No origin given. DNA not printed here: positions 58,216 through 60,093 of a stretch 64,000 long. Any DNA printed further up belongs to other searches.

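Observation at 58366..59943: AT-rich reverse transcriptase gene seamlessly embedded inside an LPS heptosyltransferase operon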

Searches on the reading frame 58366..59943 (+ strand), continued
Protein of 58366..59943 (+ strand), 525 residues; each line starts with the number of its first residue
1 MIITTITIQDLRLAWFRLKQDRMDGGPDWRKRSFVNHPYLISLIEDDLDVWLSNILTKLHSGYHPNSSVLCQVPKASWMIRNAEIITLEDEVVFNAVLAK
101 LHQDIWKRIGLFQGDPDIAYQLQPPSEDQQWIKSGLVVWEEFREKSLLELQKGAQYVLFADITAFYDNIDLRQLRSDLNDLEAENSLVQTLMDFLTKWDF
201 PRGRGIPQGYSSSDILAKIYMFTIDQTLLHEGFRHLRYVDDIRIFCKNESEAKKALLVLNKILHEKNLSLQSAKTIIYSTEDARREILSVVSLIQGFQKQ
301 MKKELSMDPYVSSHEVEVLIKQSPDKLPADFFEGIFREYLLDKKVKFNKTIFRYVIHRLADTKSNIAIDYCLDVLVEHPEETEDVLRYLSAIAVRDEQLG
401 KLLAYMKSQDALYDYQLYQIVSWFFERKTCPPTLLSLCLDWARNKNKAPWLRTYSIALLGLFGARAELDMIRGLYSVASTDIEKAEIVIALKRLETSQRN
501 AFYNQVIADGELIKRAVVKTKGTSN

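Call 35: search_protein_families(library=pfam, alignment_id=A3, max_evalue=0.00001)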
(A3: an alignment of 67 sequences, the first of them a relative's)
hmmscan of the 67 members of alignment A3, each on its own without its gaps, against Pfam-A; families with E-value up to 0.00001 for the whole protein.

A. member 1, L009:6113-7654:+ (514 aa): 1 family
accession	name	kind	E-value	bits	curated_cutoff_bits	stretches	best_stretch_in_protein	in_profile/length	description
PF01420.25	Methylase_S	-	1.5e-20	74.6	22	2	290-428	29-154/168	Type I restriction modification DNA specificity domain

B. families by the number of members that match (of 67 scanned): 68 families (the first 25 are shown)
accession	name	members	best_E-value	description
PF00239.26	Resolvase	3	6.7e-34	Resolvase, N terminal domain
PF02867.20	Ribonuc_red_lgC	2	1.2e-215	Ribonucleotide reductase, barrel domain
PF02384.22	N6_Mtase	2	5.7e-63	N-6 DNA Methylase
PF00117.34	GATase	2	6.8e-47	Glutamine amidotransferase class-I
PF00958.27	GMP_synt_C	2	2.9e-46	GMP synthase C terminal domain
PF13676.11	TIR_2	2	1.3e-32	TIR domain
PF00317.26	Ribonuc_red_lgN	2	6.6e-24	Ribonucleotide reductase, all-alpha domain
PF12161.14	HsdM_N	2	4.3e-21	HsdM N-terminal domain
PF03477.21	ATP-cone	2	8.5e-17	ATP cone domain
PF07508.19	Recombinase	2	7.6e-14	Recombinase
PF07719.23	TPR_2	2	1.2e-13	Tetratricopeptide repeat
PF02540.23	NAD_synthase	2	5.2e-12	NAD synthase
PF00515.34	TPR_1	2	5e-10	Tetratricopeptide repeat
PF07722.19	Peptidase_C26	2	2e-08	Peptidase C26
PF01582.25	TIR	2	2.4e-08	TIR domain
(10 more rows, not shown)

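Call 36: search_protein_families(library=padloc, alignment_id=A3, max_evalue=1e-10)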
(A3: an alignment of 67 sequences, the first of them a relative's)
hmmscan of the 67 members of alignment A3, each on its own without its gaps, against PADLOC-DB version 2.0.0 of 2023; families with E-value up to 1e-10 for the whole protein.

A. member 1, L009:6113-7654:+ (514 aa): 86 families (the best 25 are shown)
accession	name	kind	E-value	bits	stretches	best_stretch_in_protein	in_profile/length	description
PDLC03169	Specificity_I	-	1.6e-90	302.7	1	3-502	4-458/461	Type I specificity subunit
PDLC03109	Specificity_I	-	7e-76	254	2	4-224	10-239/591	Type I specificity subunit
PDLC03189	Specificity_I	-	2.3e-71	239.1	1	3-502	4-456/459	Type I specificity subunit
PDLC03127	Specificity_I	-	1.3e-70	236.8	1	109-504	109-491/571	Type I specificity subunit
PDLC03162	Specificity_I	-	7.3e-66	220.7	1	4-467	3-418/431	Type I specificity subunit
PDLC04137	mad5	-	7.2e-52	174.9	2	8-209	2-195/392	mads_5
PDLC03108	Specificity_I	-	6e-51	172.1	2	257-467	238-442/452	Type I specificity subunit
PDLC03079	Specificity_I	-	1.8e-50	170.4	1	70-464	83-454/470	Type I specificity subunit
PDLC03150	Specificity_I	-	2.1e-49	166.6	2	260-494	242-466/475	Type I specificity subunit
PDLC03196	Specificity_I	-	3.2e-49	165.8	2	194-459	319-589/792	Type I specificity subunit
PDLC03179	Specificity_I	-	1.1e-47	161.3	2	193-447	327-579/589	Type I specificity subunit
PDLC03105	Specificity_I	-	2.5e-46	157.1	2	258-436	233-411/448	Type I specificity subunit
PDLC03107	Specificity_I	-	5.8e-46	155.3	2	106-460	93-392/392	Type I specificity subunit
PDLC03069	Specificity_I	-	5.3e-43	145.6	2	281-460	206-387/387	Type I specificity subunit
PDLC03072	Specificity_I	-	5.5e-41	139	2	2-211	230-440/448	Type I specificity subunit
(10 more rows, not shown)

B. families by the number of members that match (of 67 scanned): 125 families (the first 25 are shown)
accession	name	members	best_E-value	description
PDLC03029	MTase_I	2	2.1e-238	Type I methyltransferase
PDLC03026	MTase_I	2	2.1e-189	Type I methyltransferase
PDLC03021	MTase_I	2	3e-86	Type I methyltransferase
PDLC04134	mad2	2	8.8e-59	mads_2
PDLC03025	MTase_I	2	3.5e-47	Type I methyltransferase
PDLC03027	MTase_I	2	5.2e-36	Type I methyltransferase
PDLC03036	MTase_I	2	1.2e-32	Type I methyltransferase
PDLC03031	MTase_I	2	1.3e-32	Type I methyltransferase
PDLC03022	MTase_I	2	2e-31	Type I methyltransferase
PDLC03035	MTase_I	2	6.2e-31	Type I methyltransferase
PDLC03038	MTase_I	2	1.6e-26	Type I methyltransferase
PDLC03039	MTase_I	2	4.2e-26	Type I methyltransferase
PDLC03032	MTase_I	2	1.1e-25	Type I methyltransferase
PDLC03028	MTase_I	2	3.5e-24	Type I methyltransferase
PDLC03019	MTase_I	2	3.4e-23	Type I methyltransferase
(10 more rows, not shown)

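Call 43: search_solved_structures(query=A2, max_evalue=0.01, show_alignments=1)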
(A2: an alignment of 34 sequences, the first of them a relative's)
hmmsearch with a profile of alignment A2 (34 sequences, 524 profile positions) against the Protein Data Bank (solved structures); distinct sequences matched with E-value up to 0.01: 28.
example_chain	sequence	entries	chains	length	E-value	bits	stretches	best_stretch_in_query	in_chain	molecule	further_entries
5hhl_A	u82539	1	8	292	7.6e-15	57.4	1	46-270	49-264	Retron-type reverse transcriptase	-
7kft_D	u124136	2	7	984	1.6e-14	56.4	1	140-275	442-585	Cas6-RT-Cas1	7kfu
6ar1_A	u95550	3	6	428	2e-14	56.1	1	141-258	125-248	GsI-IIC RT | Trt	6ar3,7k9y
5hhj_A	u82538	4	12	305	2.2e-14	55.9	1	48-270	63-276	Retron-type reverse transcriptase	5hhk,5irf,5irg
7uim_D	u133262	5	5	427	2.8e-14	55.5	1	46-270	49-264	Group II intron reverse transcriptase/maturase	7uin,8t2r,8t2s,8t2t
21ou_A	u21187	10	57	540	3.9e-14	55.1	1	134-272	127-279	Reverse transcriptase domain-containing protein | UG15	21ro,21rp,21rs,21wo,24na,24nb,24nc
9vdo_A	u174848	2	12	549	4e-14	55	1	134-272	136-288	Reverse transcriptase domain-containing protein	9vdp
9ltm_A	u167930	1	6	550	4e-14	55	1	134-272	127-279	Reverse transcriptase domain-containing protein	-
6me0_C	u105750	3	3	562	1e-11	47.1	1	147-276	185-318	Maturase reverse transcriptase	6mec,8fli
9vdv_A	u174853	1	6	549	3e-11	45.6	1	134-272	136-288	Reverse transcriptase domain-containing protein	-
9luj_A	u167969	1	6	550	3e-11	45.6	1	134-272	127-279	Reverse transcriptase domain-containing protein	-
9ioa_A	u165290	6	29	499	4.4e-11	45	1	144-267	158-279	RNA-dependent DNA polymerase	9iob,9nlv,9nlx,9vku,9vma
7r08_A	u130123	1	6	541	6.5e-11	44.4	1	126-272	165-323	Reverse transcriptase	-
9z6y_A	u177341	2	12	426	5.9e-10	41.3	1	153-240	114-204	Drt3a reverse transcriptase protein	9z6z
8bgj_A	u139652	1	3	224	1e-08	37.2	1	147-275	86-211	RNA-directed DNA polymerase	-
9wy8_A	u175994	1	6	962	2e-08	36.2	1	145-274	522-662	Maltose/maltodextrin-binding periplasmic protein,Reverse transcriptase domain-containing p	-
7r06_A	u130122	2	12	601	9.7e-07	30.7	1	179-270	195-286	AbiK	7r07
7z0z_A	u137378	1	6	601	9.8e-07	30.7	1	179-270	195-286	AbiK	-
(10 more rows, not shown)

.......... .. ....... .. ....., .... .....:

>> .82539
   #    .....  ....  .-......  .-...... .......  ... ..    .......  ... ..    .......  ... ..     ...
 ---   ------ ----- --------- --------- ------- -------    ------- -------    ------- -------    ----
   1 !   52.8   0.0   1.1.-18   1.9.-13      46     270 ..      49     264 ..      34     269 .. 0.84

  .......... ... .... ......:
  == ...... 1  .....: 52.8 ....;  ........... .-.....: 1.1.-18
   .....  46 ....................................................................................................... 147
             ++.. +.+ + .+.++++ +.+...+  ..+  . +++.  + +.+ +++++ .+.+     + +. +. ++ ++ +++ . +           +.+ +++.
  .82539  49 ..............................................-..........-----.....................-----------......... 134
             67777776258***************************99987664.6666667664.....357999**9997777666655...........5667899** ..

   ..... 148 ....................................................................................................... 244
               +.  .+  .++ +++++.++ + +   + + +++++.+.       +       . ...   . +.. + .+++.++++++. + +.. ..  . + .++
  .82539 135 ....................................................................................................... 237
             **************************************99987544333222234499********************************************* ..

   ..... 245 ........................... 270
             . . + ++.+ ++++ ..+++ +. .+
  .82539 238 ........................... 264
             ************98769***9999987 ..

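Call 50: predict_structure(alignment_id=A2)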
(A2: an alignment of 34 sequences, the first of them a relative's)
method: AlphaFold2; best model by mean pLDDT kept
length: 525 residues; sequences in the alignment: 34
mean_pLDDT: 91.4   pTM: 0.90
mean pLDDT of the five models: 91.4, 91.2, 90.2, 89.6, 88.0
residues with pLDDT >= 90: 411; 70-90: 87; 50-70: 23; < 50: 4
segments of 3 or more residues with pLDDT < 50: none
pLDDT, mean of each block of 10 residues (from residue 1): 79 95 64 90 95 96 93 92 93 97 95 94 90 84 94 97 95 95 91 93 89 96 97 96 98 98 96 96 88 76 73 68 76 91 84 90 94 95 95 94 96 97 95 97 96 98 97 96 97 94 97 95 65
secondary structure, 60 per line:
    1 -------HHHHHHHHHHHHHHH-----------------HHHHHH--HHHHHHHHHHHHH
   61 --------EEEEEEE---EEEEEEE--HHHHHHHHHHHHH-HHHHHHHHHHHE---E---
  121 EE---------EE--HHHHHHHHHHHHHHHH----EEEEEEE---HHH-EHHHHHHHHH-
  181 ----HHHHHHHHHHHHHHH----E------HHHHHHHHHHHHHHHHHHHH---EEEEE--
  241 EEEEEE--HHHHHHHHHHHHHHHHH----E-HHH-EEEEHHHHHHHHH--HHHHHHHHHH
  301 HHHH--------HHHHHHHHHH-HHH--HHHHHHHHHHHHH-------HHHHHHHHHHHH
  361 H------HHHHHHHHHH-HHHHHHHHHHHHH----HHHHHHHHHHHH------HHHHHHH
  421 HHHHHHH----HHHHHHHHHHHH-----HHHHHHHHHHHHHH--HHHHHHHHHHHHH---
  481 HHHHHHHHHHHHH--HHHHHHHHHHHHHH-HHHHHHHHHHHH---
elements in order: H8-22 H40-45 H48-60 E69-75 E79-85 H88-100 H102-112 H136-151 E156-162 H171-179 H185-199 H211-230 E234-238 E241-246 H249-265 E276-279 H280-288 H291-304 H313-322 H329-341 H349-361 H368-377 H379-391 H396-407 H414-427 H432-443 H449-462 H465-477 H481-493 H496-509 H511-522

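Call 52: fold_search(model_id=the predicted structure, library=pdb)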
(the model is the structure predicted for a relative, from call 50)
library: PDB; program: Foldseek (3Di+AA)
matches with E <= 10: 1448; with E <= 0.001: 114
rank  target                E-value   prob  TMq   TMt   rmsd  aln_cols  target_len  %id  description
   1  9l9s_B                3.6e-13  1.00  0.51  0.50   9.5       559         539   16  The crystal structure of UG15 (released 2026-01-14)
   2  9l9s_A                1.5e-12  1.00  0.46  0.45   9.6       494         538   17  The crystal structure of UG15 (released 2026-01-14)
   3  9vdo_A                1.6e-12  1.00  0.54  0.56   8.7       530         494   17  Cryo-EM structure of the substrate bound DRT4 (released 2025-11-12)
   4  9wy8_A                4.7e-12  1.00  0.60  0.64   7.0       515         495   17  Cryo-EM structure of the hexameric DRT6 (released 2026-01-21)
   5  9vdv_A                5.3e-12  1.00  0.48  0.51   9.0       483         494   17  Cryo-EM structure of the catalytically inactive DRT4 (released 2025-11-12)
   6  7z0z_A                1.0e-11  1.00  0.55  0.51   9.9       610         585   14  Abortive infection DNA polymerase AbiK from Lactococcus lactis, Y44F variant (released 2022-09-07)
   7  7r08_A                3.4e-11  1.00  0.45  0.48  12.9       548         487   16  Abortive infection DNA polymerase Abi-P2 (released 2022-09-07)
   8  7r07_D                3.9e-11  1.00  0.55  0.49   9.4       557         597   16  Abortive infection DNA polymerase AbiK from Lactococcus lactis (released 2022-09-07)
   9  7r06_A                7.8e-11  1.00  0.46  0.41  11.2       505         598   15  Abortive infection DNA polymerase AbiK from Lactococcus lactis (released 2022-09-07)
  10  6ar3_A                1.5e-10  1.00  0.41  0.50  14.3       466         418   16  Structure of a Thermostable Group II Intron Reverse Transcriptase with Template-Primer and Its Functional and Evolutio (released 2017-11-29)
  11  9d4s_A                2.1e-10  1.00  0.44  0.56  12.7       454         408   14  Structure of G2L4 RT in complex with 15 nucleotide snapback substrate (released 2025-07-30)
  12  7r07_C                2.9e-10  1.00  0.46  0.41  12.1       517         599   15  Abortive infection DNA polymerase AbiK from Lactococcus lactis (released 2022-09-07)
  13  6ar3_D                3.0e-10  1.00  0.41  0.51  14.2       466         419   16  Structure of a Thermostable Group II Intron Reverse Transcriptase with Template-Primer and Its Functional and Evolutio (released 2017-11-29)
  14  7k9y_A                3.4e-10  1.00  0.42  0.51  15.3       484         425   16  GsI-IIC RT Template-Switching Complex (twinned) (released 2021-08-18)
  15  9vma_A                4.6e-10  1.00  0.41  0.44  20.9       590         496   13  Cryo-EM structure of substrate-bound DRT9 hexamer complex (released 2025-08-20)
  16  7r07_F                6.5e-10  1.00  0.50  0.44   9.7       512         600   13  Abortive infection DNA polymerase AbiK from Lactococcus lactis (released 2022-09-07)
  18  7r08_C                9.7e-10  1.00  0.43  0.46  12.9       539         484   16  Abortive infection DNA polymerase Abi-P2 (released 2022-09-07)
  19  7r08_B                1.4e-09  1.00  0.43  0.46  12.8       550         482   16  Abortive infection DNA polymerase Abi-P2 (released 2022-09-07)
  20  7r08_D                1.6e-09  1.00  0.45  0.49  13.0       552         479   15  Abortive infection DNA polymerase Abi-P2 (released 2022-09-07)
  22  8oz7_D                2.0e-09  1.00  0.54  0.49  15.1       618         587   14  Abortive infection DNA polymerase AbiA from Lactococcus lactis (released 2024-04-03)
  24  8oz7_C                2.6e-09  1.00  0.43  0.40  15.7       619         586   14  Abortive infection DNA polymerase AbiA from Lactococcus lactis (released 2024-04-03)
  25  7r08_F                3.5e-09  1.00  0.44  0.48  13.8       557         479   17  Abortive infection DNA polymerase Abi-P2 (released 2022-09-07)
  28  8oz7_A                4.6e-09  1.00  0.43  0.39  15.5       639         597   15  Abortive infection DNA polymerase AbiA from Lactococcus lactis (released 2024-04-03)
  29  8oz7_B                4.6e-09  1.00  0.42  0.38  15.1       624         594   15  Abortive infection DNA polymerase AbiA from Lactococcus lactis (released 2024-04-03)
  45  7r08_E                2.2e-08  1.00  0.45  0.48  13.7       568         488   15  Abortive infection DNA polymerase Abi-P2 (released 2022-09-07)
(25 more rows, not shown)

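Call 59: find_related_loci(query=A2, collection=metagenome_contigs, flank=6000)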
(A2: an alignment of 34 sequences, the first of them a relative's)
Query A2 (525 aa) in metagenome_contigs; peptide patterns used: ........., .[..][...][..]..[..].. (x = any residue, [..] = any of these).
311 stretches matched a pattern; 180 encode a relative of the query (tblastn E <= 1e-3); the best 80 are kept; 80 distinct loci.
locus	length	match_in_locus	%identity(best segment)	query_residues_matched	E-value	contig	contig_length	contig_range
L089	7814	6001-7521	46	10-521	5e-157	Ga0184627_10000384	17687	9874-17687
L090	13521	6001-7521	46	10-517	4e-150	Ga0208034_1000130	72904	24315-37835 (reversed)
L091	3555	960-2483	46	9-517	3e-156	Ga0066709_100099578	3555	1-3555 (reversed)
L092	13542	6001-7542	44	1-517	8e-150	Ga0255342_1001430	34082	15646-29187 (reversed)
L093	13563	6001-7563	43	1-523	2e-144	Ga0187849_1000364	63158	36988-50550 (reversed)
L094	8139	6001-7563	43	1-523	1e-144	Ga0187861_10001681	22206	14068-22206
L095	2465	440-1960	42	10-517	6e-144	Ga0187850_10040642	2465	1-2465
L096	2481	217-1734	43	10-517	1e-143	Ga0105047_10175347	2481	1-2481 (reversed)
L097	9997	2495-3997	42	10-517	7e-135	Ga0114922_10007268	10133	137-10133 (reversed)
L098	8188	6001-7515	42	10-517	6e-135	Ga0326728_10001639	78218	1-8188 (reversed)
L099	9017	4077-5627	40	7-525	3e-134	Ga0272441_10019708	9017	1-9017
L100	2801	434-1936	42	10-517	1e-138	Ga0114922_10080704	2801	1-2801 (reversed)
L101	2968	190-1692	42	10-517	9e-138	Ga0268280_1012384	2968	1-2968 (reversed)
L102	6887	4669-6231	40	3-525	9e-128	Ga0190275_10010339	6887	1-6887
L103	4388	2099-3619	41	10-517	9e-130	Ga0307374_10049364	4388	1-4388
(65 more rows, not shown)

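Call 67: find_encoding_contigs(protein=P0128, flank=6000, max_places=2)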
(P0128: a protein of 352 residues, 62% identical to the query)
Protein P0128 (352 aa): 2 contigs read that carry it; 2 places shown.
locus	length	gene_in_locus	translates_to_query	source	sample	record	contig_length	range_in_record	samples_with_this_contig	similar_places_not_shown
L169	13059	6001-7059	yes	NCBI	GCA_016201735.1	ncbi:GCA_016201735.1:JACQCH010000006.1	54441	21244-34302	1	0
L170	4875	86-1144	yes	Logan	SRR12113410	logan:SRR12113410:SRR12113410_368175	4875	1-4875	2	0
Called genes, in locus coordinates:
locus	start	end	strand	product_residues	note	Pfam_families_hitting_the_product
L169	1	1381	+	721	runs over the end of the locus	PF13439:Glyco_transf_4, PF13579:Glyco_trans_4_4, PF20706:GT4-conflict, PF00534:Glycos_transf_1, PF13692:Glyco_trans_1_4, PF13524:Glyco_trans_1_2 (faint), PF01075:Glyco_transf_9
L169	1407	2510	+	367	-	PF13439:Glyco_transf_4, PF13579:Glyco_trans_4_4, PF20706:GT4-conflict, PF00534:Glycos_transf_1, PF13692:Glyco_trans_1_4, PF13524:Glyco_trans_1_2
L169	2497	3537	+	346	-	PF01075:Glyco_transf_9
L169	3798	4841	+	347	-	PF01075:Glyco_transf_9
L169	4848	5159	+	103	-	PF01541:GIY-YIG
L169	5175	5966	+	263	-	-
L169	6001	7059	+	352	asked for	PF01075:Glyco_transf_9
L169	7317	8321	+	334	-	PF01555:N6_N4_Mtase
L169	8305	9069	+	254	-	PF06300:Tsp45I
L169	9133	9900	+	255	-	PF11306:DUF3108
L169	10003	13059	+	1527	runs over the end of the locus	PF00310:GATase_2, PF04898:Glu_syn_central, PF01645:Glu_synthase, PF01493:GXGXG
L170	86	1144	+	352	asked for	PF01075:Glyco_transf_9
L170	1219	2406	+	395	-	PF01555:N6_N4_Mtase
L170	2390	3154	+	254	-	PF06300:Tsp45I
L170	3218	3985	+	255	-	PF11306:DUF3108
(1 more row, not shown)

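Call 68: find_encoding_contigs(protein=P0141, flank=6000, max_places=2)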
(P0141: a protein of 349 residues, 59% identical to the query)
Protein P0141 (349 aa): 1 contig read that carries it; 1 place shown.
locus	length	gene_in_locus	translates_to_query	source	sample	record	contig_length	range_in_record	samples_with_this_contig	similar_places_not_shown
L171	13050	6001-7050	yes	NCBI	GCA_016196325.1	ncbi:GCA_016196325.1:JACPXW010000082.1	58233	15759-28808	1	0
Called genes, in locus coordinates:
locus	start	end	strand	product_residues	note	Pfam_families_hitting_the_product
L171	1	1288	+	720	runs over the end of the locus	PF13439:Glyco_transf_4, PF13579:Glyco_trans_4_4, PF20706:GT4-conflict, PF00534:Glycos_transf_1, PF13692:Glyco_trans_1_4, PF01075:Glyco_transf_9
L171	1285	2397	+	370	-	PF13439:Glyco_transf_4, PF13477:Glyco_trans_4_2, PF13579:Glyco_trans_4_4, PF20706:GT4-conflict (weak), PF00534:Glycos_transf_1, PF13692:Glyco_trans_1_4, PF13524:Glyco_trans_1_2 (weak)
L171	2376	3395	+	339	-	PF01075:Glyco_transf_9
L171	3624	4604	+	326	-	PF01075:Glyco_transf_9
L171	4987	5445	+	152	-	-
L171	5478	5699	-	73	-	PF10049:DUF2283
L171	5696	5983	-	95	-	PF14076:DUF4258 (weak)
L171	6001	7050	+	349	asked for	PF01075:Glyco_transf_9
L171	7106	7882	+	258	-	PF11306:DUF3108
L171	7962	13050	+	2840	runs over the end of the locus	PF23381:Beta-prop_IFT122_1st, PF24814:WD40_Prp19, PF24817:WD40_WDHD1_1st, PF25168:Beta-prop_WDR36-Utp21_2nd, PF25173:Beta-prop_WDR3_1st, PF25174:Beta-prop_THOC3, PF25175:Beta-prop_WDR5, PF00400:WD40, +11 more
